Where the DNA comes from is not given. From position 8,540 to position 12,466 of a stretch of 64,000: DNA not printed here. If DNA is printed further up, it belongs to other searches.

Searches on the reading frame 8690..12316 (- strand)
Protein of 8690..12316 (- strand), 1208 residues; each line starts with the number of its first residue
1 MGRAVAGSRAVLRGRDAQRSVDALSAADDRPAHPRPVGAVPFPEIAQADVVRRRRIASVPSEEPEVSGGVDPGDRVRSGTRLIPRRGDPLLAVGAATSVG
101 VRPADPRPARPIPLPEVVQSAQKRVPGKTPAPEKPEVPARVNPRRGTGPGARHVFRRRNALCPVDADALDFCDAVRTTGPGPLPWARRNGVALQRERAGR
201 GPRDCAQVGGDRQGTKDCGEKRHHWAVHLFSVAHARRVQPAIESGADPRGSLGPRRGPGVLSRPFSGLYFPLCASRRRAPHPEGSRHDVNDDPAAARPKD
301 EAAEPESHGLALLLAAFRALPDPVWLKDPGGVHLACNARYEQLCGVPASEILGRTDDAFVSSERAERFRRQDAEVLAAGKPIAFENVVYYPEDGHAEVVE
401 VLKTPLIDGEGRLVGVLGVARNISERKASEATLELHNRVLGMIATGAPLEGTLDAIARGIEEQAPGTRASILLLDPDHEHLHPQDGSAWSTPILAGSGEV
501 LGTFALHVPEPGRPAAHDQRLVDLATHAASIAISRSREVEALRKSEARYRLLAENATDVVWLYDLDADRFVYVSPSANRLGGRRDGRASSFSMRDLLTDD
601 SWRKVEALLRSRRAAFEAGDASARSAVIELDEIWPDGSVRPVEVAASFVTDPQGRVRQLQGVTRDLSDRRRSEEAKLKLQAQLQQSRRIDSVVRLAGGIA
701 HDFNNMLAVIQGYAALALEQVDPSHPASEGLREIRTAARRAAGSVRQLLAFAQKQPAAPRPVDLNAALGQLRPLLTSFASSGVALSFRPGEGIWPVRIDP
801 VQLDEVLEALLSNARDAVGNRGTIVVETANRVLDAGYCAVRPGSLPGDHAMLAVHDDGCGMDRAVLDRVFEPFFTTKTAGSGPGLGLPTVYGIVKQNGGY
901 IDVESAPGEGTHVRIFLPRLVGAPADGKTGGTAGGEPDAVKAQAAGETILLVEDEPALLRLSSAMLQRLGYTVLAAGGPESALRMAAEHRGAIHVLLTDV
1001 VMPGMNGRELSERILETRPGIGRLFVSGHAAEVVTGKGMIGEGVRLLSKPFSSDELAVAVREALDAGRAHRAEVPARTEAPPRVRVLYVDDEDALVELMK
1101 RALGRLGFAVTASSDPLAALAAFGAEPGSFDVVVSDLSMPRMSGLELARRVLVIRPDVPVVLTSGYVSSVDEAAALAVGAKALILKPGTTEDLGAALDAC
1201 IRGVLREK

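Call 79: search_protein_families(library=pfam, proteins=[window:8690-12316:-], max_evalue=0.000001)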
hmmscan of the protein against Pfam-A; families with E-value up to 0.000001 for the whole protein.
window:8690-12316:- (1208 aa): 8 families
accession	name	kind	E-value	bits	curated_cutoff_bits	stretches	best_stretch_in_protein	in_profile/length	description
PF00072.30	Response_reg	-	8.8e-39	132.6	30.2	2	1086-1197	1-110/111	Response regulator receiver domain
PF08448.16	PAS_4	-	1.5e-25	90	23.1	1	317-427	1-109/110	PAS fold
PF02518.31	HATPase_c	-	1.8e-19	70.7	26.4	1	799-919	2-109/111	Histidine kinase-, DNA gyrase B-, and HSP90-like ATPase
PF00989.32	PAS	-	2.3e-18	66.7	22.6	2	548-665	2-112/113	PAS fold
PF13426.13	PAS_9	-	1.5e-12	48.1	27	0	321-425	1-103/103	PAS domain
PF13188.13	PAS_8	-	1.4e-09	37.9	21.8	0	312-360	2-51/65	PAS domain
PF13185.12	GAF_2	-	1.5e-08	35.4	28.6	0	480-533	83-135/136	GAF domain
PF01590.32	GAF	-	1.6e-07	32.4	22.4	0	463-533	57-133/133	GAF domain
